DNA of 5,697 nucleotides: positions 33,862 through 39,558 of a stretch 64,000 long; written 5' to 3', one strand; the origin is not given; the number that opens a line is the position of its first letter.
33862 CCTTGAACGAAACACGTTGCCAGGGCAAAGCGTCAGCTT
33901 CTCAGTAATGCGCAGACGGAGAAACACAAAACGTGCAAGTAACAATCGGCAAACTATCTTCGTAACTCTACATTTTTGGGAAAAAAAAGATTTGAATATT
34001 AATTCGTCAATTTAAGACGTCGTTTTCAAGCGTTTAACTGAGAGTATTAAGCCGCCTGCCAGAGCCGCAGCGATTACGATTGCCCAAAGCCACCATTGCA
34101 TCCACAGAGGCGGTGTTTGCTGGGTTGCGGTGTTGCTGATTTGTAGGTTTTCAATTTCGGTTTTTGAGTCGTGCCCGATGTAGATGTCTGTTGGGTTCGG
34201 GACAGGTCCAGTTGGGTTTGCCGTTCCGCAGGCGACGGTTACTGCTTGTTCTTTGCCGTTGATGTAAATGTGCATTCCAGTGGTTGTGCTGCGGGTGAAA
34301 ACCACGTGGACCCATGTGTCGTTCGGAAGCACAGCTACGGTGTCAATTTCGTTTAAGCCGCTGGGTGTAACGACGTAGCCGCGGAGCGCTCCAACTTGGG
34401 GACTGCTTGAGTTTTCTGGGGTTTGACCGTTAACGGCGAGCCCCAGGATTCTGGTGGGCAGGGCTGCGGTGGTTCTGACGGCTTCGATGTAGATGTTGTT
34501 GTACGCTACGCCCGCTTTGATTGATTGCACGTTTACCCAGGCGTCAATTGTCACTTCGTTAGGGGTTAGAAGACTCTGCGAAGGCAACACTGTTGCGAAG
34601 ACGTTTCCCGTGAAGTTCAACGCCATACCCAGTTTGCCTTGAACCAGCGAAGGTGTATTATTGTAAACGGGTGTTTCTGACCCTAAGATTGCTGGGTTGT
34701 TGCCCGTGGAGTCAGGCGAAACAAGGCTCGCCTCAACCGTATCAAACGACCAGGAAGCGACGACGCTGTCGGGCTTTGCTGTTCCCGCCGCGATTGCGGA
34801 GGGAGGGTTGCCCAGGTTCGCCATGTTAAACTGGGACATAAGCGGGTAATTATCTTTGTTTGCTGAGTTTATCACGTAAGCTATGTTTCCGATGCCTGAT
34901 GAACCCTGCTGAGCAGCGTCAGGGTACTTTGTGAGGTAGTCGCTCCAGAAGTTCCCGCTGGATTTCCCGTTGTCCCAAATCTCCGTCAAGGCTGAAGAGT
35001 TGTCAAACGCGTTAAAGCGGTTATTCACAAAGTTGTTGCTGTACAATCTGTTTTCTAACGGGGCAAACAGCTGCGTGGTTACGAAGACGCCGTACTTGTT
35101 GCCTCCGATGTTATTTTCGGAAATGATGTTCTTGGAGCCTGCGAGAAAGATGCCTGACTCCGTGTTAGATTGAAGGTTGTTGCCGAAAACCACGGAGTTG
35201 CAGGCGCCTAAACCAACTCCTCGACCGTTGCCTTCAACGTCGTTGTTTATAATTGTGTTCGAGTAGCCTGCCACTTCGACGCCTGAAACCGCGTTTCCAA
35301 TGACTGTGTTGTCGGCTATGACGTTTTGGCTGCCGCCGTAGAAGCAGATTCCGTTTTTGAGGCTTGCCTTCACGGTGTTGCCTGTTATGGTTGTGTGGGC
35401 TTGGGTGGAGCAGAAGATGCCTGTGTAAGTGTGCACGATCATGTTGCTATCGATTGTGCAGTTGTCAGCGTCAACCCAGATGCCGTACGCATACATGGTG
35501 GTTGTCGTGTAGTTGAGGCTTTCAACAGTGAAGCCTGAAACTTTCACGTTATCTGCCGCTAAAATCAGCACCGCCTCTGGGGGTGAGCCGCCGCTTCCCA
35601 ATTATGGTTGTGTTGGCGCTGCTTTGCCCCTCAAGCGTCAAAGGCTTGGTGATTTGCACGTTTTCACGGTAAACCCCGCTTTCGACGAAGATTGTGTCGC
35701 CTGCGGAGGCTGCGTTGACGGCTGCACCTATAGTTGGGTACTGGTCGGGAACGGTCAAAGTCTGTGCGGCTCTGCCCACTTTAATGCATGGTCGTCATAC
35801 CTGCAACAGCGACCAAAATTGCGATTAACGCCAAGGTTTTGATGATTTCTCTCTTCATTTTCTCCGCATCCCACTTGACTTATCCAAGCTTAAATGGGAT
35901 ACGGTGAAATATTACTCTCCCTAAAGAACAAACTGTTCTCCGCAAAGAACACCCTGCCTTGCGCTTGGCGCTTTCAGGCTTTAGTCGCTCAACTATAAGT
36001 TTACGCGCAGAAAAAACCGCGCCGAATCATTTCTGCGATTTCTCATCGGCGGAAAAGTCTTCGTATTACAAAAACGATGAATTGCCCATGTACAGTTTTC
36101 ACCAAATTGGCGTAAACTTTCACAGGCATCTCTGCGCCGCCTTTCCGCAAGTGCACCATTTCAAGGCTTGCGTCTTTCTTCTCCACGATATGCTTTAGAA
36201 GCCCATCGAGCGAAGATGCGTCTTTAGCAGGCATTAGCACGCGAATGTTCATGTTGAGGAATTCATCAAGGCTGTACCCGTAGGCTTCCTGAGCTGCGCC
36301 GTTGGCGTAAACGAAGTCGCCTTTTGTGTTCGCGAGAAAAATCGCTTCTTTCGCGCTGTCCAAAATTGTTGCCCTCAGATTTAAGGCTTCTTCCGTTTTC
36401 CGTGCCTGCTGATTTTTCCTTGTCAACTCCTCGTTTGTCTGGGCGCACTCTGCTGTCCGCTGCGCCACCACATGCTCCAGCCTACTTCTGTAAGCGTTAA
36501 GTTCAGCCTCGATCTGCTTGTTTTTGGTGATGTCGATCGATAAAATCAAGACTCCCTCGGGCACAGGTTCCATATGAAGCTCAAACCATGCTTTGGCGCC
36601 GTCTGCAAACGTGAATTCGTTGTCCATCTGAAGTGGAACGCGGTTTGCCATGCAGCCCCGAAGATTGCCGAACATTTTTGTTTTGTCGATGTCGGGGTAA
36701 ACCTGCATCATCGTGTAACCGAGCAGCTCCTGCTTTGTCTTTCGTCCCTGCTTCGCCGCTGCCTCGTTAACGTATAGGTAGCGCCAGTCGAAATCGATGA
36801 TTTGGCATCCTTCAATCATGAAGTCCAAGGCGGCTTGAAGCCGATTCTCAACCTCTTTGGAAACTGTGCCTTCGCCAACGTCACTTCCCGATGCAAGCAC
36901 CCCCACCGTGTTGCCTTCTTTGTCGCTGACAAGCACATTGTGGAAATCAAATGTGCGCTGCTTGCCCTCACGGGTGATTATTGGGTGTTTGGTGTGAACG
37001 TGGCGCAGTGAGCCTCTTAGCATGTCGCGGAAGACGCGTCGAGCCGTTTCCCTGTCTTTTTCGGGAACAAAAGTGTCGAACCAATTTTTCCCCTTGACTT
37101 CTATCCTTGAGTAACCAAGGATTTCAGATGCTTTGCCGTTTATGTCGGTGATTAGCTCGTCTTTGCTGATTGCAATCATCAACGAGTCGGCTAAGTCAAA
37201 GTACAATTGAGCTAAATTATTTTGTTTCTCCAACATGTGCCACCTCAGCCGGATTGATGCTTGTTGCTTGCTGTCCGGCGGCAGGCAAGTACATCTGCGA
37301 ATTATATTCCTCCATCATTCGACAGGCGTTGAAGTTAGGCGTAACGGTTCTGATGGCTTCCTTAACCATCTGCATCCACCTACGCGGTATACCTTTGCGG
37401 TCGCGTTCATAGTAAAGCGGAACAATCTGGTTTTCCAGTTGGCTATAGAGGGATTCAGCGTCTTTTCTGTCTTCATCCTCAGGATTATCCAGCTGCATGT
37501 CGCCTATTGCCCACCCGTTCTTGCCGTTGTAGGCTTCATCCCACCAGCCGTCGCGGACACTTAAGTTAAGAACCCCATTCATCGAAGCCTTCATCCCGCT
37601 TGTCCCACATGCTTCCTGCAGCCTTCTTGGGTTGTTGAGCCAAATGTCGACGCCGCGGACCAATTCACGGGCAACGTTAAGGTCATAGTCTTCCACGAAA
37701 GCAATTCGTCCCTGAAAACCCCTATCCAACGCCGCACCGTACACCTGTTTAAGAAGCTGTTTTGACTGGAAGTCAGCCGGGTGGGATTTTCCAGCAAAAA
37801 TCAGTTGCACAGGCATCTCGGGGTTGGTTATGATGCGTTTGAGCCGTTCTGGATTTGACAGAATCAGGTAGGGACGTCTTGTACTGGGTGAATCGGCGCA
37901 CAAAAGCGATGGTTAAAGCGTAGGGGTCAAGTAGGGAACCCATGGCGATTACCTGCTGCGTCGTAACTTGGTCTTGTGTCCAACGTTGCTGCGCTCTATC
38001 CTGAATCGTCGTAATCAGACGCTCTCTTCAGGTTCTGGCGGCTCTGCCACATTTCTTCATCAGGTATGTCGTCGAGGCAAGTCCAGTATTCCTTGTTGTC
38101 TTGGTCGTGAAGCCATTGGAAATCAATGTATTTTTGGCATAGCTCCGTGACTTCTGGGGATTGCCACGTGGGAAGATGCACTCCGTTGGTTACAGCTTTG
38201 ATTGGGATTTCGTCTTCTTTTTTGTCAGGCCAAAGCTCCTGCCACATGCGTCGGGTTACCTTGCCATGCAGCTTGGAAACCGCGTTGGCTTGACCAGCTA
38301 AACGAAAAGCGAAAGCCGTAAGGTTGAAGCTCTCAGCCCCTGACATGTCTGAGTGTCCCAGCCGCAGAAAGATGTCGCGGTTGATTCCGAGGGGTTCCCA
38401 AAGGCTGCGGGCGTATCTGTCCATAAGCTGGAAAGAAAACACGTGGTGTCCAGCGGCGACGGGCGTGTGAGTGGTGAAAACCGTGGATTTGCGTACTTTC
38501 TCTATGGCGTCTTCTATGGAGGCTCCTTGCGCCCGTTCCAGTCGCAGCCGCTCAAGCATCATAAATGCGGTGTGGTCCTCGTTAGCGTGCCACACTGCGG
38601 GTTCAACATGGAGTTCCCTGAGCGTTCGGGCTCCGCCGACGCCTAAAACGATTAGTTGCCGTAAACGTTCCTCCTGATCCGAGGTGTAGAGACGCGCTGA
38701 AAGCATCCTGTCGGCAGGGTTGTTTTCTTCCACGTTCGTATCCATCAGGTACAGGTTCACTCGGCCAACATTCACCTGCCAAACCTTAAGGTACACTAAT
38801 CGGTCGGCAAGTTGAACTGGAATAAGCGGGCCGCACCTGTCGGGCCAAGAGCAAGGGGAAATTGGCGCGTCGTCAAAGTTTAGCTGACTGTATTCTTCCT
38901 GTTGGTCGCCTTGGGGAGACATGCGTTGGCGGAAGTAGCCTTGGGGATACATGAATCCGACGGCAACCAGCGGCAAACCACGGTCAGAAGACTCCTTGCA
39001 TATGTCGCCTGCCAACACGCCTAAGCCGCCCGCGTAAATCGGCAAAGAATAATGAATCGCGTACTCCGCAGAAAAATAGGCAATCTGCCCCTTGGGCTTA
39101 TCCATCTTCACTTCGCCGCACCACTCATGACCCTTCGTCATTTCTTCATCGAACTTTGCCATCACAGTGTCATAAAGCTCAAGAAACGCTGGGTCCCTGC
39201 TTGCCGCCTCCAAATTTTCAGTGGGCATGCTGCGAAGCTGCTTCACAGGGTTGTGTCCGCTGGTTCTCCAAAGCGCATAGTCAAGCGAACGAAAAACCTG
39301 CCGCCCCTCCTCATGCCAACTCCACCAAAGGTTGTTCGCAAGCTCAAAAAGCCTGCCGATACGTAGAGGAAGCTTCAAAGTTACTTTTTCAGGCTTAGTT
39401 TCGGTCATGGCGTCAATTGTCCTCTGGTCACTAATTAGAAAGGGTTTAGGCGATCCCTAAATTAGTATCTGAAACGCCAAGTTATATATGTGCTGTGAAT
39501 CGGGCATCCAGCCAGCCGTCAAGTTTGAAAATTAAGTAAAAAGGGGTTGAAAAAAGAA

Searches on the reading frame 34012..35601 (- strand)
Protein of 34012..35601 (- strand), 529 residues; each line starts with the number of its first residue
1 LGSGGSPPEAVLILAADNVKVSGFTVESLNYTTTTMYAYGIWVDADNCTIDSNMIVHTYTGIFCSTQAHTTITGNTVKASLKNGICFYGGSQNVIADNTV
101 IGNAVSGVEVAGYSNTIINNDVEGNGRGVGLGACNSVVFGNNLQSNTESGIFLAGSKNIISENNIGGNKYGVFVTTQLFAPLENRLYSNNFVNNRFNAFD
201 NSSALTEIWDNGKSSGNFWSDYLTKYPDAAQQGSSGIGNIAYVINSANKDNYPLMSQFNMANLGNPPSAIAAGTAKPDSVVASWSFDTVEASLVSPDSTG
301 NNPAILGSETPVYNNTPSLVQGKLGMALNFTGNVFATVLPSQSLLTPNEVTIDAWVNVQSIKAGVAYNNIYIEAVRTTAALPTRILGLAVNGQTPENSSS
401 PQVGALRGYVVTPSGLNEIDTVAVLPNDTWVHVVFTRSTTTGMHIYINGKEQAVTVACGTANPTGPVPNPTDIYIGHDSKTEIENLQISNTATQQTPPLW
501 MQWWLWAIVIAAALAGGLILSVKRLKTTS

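Call 45: search_protein_families(library=pfam, proteins=[window:34012-35601:-], max_evalue=0.001)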
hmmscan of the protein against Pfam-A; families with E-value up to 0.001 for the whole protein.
window:34012-35601:- (529 aa): 3 families
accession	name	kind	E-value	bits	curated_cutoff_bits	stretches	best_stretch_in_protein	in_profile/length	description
PF05048.19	NosD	-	2.7e-25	89.5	23.6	1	38-222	16-210/212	Periplasmic copper-binding protein (NosD)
PF13229.12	Beta_helix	-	2.9e-23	82.7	25.9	2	60-203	1-146/158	Right handed beta helix region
PF13385.13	Laminin_G_3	-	2.6e-11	44.3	27.6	1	339-480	9-126/151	Concanavalin A-like lectin/glucanases superfamily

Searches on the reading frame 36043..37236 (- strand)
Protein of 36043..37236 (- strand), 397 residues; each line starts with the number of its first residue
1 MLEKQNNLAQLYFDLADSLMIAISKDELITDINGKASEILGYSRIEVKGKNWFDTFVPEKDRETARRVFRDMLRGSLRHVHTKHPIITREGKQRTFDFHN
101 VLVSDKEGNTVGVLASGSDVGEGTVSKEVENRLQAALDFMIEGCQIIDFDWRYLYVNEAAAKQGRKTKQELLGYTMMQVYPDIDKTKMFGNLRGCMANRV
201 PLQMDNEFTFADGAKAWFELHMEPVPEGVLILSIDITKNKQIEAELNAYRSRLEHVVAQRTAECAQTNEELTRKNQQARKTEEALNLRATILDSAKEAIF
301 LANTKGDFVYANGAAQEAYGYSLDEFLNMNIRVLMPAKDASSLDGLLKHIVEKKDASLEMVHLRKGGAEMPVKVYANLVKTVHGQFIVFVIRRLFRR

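Call 55: search_protein_families(library=pfam, proteins=[window:36043-37236:-], max_evalue=0.001)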
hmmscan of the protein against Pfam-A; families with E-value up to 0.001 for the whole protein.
window:36043-37236:- (397 aa): 7 families
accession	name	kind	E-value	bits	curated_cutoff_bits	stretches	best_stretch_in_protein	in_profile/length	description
PF08448.16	PAS_4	-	2e-30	105.7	23.1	3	144-239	8-108/110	PAS fold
PF00989.32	PAS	-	2.5e-29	102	22.6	3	14-120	8-113/113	PAS fold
PF13426.13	PAS_9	-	9.9e-27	93.7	27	2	297-390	2-95/103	PAS domain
PF08447.18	PAS_3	-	5.7e-15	55.8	25.6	1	31-113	3-85/89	PAS fold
PF13188.13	PAS_8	-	1.6e-14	53.6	21.8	2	290-339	5-51/65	PAS domain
PF24820.1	Diguanyl_cycl_sensor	-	0.00036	20.9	28.1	0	20-69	9-57/109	Diguanylate cyclase-like sensor domain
PF08670.17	MEKHLA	-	0.001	19.4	23.7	0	288-353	29-96/143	MEKHLA domain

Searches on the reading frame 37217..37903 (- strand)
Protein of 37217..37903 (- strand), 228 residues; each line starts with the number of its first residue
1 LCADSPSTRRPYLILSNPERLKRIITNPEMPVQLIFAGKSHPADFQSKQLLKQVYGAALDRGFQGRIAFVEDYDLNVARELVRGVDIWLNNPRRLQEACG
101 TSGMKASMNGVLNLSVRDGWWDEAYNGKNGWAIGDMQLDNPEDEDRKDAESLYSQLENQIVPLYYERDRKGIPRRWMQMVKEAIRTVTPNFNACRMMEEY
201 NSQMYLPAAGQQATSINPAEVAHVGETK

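Call 45: search_protein_families(library=pfam, proteins=[window:37217-37903:-], max_evalue=0.001)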
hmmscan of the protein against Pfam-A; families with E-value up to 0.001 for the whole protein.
window:37217-37903:- (228 aa): 1 family
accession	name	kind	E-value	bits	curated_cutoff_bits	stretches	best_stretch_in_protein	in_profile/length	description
PF00343.26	Phosphorylase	-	6.7e-09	35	27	1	20-119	474-579/713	Carbohydrate phosphorylase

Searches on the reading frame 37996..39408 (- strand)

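Call 45: search_protein_families(library=pfam, proteins=[window:37996-39408:-], max_evalue=0.001)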
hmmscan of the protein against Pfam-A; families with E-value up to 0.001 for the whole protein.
window:37996-39408:- (470 aa): 2 families
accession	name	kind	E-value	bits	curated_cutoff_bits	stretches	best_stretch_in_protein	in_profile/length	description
PF11897.13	DUF3417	-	2.5e-32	112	25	1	13-122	1-109/109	Protein of unknown function (DUF3417)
PF00343.26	Phosphorylase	-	4.7e-06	25.6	27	0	262-439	210-403/713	Carbohydrate phosphorylase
